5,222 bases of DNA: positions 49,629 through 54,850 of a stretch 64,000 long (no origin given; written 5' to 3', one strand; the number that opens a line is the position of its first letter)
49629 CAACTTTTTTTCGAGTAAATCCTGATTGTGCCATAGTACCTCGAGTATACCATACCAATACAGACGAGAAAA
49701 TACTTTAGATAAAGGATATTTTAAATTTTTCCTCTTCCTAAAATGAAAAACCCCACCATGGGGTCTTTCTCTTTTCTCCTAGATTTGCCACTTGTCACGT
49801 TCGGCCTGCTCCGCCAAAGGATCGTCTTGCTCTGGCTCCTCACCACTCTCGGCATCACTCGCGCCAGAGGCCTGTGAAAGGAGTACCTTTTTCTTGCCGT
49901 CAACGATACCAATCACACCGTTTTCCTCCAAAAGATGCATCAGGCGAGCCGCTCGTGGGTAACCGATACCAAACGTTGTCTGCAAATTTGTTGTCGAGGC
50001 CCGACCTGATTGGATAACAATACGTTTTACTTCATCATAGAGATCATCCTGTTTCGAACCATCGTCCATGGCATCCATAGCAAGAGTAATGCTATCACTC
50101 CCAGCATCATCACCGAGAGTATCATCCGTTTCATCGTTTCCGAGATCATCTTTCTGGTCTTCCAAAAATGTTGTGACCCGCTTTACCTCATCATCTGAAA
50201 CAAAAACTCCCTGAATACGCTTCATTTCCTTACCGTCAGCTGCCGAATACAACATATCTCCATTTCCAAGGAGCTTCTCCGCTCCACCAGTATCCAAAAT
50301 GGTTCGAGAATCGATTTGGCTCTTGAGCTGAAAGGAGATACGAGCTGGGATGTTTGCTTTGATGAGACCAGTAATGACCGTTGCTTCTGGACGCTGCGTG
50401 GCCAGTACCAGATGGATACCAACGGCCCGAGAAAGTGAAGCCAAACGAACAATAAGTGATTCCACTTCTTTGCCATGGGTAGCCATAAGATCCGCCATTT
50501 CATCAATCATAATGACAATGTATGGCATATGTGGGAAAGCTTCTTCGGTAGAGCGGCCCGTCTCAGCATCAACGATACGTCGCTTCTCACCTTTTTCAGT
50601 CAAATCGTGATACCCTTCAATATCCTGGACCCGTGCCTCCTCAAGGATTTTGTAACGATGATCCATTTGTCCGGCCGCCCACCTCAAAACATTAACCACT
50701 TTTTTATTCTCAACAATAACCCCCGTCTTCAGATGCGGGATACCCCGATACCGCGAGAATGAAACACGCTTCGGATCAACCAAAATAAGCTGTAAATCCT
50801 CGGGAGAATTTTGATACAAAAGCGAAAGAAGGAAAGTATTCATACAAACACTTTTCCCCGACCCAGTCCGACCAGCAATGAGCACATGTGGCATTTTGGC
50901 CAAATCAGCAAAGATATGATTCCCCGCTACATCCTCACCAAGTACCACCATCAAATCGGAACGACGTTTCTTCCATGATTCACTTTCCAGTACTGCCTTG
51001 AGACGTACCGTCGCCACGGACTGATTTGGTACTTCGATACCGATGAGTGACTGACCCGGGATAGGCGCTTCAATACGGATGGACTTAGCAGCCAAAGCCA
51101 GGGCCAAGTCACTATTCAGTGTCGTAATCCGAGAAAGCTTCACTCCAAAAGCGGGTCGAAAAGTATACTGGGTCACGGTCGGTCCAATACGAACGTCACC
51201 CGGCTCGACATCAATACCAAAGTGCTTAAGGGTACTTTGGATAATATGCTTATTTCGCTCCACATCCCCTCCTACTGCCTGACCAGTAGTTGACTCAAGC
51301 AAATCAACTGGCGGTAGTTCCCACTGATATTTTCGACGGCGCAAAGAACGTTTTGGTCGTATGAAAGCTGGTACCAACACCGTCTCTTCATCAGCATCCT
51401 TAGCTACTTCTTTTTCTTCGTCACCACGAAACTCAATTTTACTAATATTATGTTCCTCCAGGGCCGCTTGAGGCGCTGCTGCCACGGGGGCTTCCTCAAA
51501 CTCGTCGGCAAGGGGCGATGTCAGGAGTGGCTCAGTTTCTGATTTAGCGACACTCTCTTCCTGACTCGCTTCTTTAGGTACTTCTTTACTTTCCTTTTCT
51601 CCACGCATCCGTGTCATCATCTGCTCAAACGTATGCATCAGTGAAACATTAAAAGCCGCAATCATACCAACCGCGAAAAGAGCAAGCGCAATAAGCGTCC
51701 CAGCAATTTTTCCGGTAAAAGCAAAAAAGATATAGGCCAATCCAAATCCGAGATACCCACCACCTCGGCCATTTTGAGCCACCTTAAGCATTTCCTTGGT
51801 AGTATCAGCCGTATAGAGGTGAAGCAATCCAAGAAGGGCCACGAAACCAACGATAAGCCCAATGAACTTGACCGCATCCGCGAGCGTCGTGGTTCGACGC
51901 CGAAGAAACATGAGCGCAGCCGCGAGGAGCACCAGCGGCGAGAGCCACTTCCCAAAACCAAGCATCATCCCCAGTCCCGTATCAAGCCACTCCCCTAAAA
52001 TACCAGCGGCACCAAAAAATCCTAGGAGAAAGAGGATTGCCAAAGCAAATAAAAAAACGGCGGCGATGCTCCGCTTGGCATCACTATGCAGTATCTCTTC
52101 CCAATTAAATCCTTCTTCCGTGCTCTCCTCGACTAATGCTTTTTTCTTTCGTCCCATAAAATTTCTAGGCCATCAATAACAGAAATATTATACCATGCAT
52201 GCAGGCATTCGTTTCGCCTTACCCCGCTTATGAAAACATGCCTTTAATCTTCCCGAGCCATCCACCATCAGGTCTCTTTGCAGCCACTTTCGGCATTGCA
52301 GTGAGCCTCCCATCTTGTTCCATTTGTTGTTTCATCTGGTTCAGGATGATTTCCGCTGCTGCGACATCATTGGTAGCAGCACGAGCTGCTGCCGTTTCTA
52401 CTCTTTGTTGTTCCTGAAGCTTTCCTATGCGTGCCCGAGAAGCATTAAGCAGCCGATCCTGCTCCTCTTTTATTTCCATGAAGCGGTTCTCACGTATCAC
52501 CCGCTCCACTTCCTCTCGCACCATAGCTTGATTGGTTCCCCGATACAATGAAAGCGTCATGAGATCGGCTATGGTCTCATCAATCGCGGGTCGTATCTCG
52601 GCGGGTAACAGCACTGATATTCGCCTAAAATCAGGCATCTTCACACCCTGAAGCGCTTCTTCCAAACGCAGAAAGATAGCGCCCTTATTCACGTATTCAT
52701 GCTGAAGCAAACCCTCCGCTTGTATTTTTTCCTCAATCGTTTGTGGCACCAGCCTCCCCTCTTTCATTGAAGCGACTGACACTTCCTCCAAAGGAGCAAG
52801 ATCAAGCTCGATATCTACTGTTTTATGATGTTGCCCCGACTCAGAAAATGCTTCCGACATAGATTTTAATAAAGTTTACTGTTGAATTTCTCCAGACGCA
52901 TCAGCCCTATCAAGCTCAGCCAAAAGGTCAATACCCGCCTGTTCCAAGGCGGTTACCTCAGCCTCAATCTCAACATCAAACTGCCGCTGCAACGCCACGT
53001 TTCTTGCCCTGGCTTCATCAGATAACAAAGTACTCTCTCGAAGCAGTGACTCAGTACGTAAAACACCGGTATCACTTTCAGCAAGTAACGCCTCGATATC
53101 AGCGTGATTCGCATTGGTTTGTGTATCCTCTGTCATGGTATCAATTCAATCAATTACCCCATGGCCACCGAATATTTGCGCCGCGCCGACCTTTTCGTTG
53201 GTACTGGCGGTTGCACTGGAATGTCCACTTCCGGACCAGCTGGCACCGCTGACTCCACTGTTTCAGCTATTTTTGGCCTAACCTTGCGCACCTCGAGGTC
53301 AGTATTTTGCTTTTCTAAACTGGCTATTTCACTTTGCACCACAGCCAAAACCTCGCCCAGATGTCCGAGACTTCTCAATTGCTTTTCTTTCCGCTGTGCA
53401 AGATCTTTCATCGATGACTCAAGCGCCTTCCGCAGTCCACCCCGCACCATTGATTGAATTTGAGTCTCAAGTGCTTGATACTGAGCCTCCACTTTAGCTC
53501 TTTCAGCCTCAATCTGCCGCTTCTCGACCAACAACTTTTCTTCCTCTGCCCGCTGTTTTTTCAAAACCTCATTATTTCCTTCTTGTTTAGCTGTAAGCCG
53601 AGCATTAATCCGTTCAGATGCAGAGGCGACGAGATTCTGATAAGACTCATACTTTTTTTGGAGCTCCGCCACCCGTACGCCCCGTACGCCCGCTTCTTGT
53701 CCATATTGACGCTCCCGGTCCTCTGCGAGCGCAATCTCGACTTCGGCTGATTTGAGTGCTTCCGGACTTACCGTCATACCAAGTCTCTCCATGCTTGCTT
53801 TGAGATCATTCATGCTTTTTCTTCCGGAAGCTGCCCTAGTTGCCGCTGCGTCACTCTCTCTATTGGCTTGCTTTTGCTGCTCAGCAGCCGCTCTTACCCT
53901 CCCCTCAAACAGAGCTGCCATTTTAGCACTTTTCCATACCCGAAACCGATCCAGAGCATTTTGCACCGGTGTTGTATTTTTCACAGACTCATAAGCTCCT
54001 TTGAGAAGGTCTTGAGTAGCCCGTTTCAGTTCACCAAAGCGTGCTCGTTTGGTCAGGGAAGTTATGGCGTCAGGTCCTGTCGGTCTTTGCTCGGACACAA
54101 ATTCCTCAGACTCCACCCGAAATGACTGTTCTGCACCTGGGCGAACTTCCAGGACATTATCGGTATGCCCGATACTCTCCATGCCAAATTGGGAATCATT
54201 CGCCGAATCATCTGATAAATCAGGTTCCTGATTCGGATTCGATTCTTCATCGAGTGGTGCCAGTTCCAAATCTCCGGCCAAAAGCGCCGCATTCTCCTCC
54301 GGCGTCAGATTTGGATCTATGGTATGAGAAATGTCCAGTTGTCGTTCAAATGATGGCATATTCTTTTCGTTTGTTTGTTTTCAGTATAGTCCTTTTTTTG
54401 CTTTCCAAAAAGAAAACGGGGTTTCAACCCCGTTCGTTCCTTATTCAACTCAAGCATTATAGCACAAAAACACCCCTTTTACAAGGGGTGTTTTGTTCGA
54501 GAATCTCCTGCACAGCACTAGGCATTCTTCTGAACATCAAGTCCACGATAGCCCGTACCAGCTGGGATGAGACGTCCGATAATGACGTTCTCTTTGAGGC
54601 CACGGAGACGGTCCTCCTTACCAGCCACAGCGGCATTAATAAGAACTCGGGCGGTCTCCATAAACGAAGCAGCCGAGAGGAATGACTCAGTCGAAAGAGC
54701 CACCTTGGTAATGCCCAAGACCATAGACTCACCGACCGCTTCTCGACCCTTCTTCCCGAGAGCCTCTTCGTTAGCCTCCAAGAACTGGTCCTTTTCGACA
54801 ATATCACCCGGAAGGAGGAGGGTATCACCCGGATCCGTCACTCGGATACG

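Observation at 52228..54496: Uncharacterised three-gene module (coiled-coil protein, small acidic protein, protein with a C-terminal amphipathic helix) bounded by terminators and sitting immediately upstream of ftsK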

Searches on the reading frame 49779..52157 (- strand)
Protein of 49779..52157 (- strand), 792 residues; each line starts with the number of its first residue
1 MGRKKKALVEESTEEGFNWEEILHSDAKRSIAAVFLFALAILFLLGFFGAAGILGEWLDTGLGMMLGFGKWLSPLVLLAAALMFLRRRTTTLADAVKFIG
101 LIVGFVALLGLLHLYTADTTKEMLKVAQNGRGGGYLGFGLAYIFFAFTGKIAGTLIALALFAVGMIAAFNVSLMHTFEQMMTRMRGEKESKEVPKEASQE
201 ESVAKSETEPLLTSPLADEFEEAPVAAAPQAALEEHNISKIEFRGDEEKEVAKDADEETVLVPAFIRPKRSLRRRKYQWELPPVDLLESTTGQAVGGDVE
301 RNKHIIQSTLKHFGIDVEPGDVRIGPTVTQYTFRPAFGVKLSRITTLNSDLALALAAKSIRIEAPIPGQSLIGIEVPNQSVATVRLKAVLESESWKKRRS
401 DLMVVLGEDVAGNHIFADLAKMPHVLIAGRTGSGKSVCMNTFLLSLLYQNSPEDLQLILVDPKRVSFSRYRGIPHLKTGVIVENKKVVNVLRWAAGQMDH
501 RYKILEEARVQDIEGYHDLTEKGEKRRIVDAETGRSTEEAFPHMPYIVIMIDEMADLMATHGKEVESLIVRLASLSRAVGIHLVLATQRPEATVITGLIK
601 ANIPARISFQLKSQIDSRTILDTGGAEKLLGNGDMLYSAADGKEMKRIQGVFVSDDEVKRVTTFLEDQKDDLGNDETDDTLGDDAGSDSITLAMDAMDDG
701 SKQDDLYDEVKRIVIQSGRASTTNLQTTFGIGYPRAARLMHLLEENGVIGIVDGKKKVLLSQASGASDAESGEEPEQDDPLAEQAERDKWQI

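Call 6: search_protein_families(library=ncbifam, proteins=[window:49779-52157:-], max_evalue=0.1)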
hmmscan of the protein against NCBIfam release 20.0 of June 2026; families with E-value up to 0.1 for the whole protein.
window:49779-52157:- (792 aa): 11 families
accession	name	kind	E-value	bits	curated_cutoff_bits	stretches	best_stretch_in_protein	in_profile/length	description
NF007615.0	PRK10263.1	equivalog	1.8e-122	410.3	1566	1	222-750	808-1338/1355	DNA translocase FtsK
TIGR03924.1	T7SS_EccC_a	equivalog_domain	5.6e-33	114.6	509.15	1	392-655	412-671/673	type VII secretion protein EccCa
TIGR03928.1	T7_EssCb_Firm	equivalog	3.4e-30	104.5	778.4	1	421-630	468-662/1296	type VII secretion protein EssC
TIGR03925.1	T7SS_EccC_b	equivalog_domain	2.2e-20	72.5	346.55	2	413-618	66-256/564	type VII secretion protein EccCb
NF041214.1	plasmid_TraB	equivalog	1.2e-10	40.6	800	1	424-621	250-419/639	plasmid transfer protein TraB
TIGR03743.1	SXT_TraD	subfamily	0.013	14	366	1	409-464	161-213/636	conjugative transfer system coupling protein TraD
NF042943.1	HerA_antiphage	equivalog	0.021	13.4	800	0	570-620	463-511/566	anti-phage-associated helicase HerA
NF009067.0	PRK12402.1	equivalog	0.037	13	317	0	416-456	30-70/340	replication factor C small subunit 2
NF041017.1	DNA_import_CedB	equivalog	0.038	12.6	700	0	404-463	254-313/590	DNA import protein CedB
TIGR00929.1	VirB4_CagE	subfamily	0.053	11.7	643.1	0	424-461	439-473/792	VirB4 family type IV secretion/conjugal transfer ATPase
NF053655.1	CedD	equivalog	0.075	11.7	600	0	547-623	421-491/527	DNA-translocating ATPase CedD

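Call 12: find_related_loci(query=window:49779-52157:-, collection=genome_contigs, flank=10000)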
Query window:49779-52157:- (792 aa) in genome_contigs; peptide patterns used: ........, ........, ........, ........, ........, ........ (x = any residue, [..] = any of these).
50 stretches matched a pattern; 17 encode a relative of the query (tblastn E <= 1e-3); 16 distinct loci.
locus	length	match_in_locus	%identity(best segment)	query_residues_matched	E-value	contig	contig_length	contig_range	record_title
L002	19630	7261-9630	79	1-792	0e+0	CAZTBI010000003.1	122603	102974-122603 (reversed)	MAG TPA_asm: uncultured Bdellovibrionales bacterium isolate SRP342105_co1_260 genome assembly, contig: NODE_167_length_1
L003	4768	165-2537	79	1-791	0e+0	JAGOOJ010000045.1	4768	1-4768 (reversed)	MAG: Candidatus Moraniibacteriota bacterium isolate Gw_Eff_bin_190 Gw_Eff_63812_length_4768_cov_16.019392, whole genome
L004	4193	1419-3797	82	1-791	0e+0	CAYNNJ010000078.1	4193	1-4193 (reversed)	MAG TPA_asm: uncultured Bdellovibrionales bacterium isolate SRP189682_co2_170 genome assembly, contig: NODE_52834_length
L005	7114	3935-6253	81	22-791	0e+0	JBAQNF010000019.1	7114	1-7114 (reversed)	MAG: Candidatus Moraniibacteriota bacterium isolate MFD12002_ilm_asm_bin7 k127_47438, whole genome shotgun sequence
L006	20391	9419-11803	80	1-791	0e+0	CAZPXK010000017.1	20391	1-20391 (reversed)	MAG TPA_asm: uncultured Bdellovibrionales bacterium isolate SRP342105_co1_301 genome assembly, contig: NODE_3482_length_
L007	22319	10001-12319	72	16-791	0e+0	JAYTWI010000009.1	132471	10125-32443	MAG: Candidatus Moraniibacteriota bacterium isolate GFS_5782 GFS_5782_8, whole genome shotgun sequence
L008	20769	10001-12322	75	15-791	0e+0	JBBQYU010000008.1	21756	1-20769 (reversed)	MAG: Candidatus Moraniibacteriota bacterium isolate Co_metawrap_2179 Cmw_2179_k141_3016516_length_21756_cov_8.0000, whol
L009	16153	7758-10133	80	1-791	0e+0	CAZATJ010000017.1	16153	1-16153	MAG TPA_asm: uncultured Bdellovibrionales bacterium isolate ERP113451_co3_238 genome assembly, contig: NODE_2731_length_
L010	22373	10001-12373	82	1-791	0e+0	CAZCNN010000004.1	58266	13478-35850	MAG TPA_asm: uncultured Bdellovibrionales bacterium isolate SRP286056_co2_548 genome assembly, contig: NODE_551_length_5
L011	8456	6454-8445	81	16-683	0e+0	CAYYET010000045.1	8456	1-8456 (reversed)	MAG TPA_asm: uncultured Bdellovibrionales bacterium isolate SRP135725_co1_601 genome assembly, contig: NODE_12242_length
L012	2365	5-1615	89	256-791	0e+0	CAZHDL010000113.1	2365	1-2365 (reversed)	MAG TPA_asm: uncultured Bdellovibrionales bacterium isolate SRP219642_co10_72 genome assembly, contig: NODE_51225_length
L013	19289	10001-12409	61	1-792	0e+0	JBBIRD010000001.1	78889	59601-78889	MAG: Candidatus Moraniibacteriota bacterium isolate SLS170214_bin_341 NODE_34_length_78889_cov_5.519852, whole genome sh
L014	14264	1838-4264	64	1-792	0e+0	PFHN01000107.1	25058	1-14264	MAG: Candidatus Moranbacteria bacterium CG_4_8_14_3_um_filter_41_13 CG_4_8_14_3_um_filter_scaffold_383_c, whole genome s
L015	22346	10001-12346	80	16-791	0e+0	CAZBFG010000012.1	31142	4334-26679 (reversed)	MAG TPA_asm: uncultured Bdellovibrionales bacterium isolate ERP113451_co1_34 genome assembly, contig: NODE_1612_length_3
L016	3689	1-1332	80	345-791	0e+0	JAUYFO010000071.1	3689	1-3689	MAG: Candidatus Moraniibacteriota bacterium isolate C21_metabat.bin.18 C21_k141_265743, whole genome shotgun sequence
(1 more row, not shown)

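Call 54: search_protein_families(library=padloc, proteins=[L015:9249-9869:+], max_evalue=0.1)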
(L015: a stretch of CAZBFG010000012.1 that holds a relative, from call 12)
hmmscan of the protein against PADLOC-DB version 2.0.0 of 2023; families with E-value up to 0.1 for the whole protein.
L015:9249-9869:+ (206 aa): 0 families

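Call 56: search_protein_families(library=pfam, proteins=[L015:9249-9869:+], max_evalue=0.1)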
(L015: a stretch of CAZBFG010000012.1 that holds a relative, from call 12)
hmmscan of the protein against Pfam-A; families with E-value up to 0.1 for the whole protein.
L015:9249-9869:+ (206 aa): 0 families

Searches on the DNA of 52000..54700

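Call 55: search_rna_families(source=window, start=52000, end=54700, threshold=evalue, max_evalue=1)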
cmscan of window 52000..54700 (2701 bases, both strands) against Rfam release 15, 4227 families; matches with E-value up to 1: 5.
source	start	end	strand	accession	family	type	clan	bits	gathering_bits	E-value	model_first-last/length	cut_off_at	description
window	54392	54498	+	RF02713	MCS4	Gene; sRNA;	-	28.6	56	0.23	1-123/123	no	Mycoplasma sRNA MCS4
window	54402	54509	+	RF02579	tsr26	Gene; sRNA;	-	26.6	141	0.27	1-122/122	no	S. aureus tsr26 small RNA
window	52552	52658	+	RF02704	LcrF_thermometer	Cis-reg; thermoregulator;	-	24.5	169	0.45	1-133/133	no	LcrF intergenic thermometer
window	54411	54527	-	RF01770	rimP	Cis-reg; leader;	-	24.2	47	0.57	1-102/102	no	Gammaprotebacteria rimP leader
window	54390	54495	+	RF04180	BTnc231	Gene; sRNA;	-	18.8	80.4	0.98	1-154/154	no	Bacteroides sRNA BTnc231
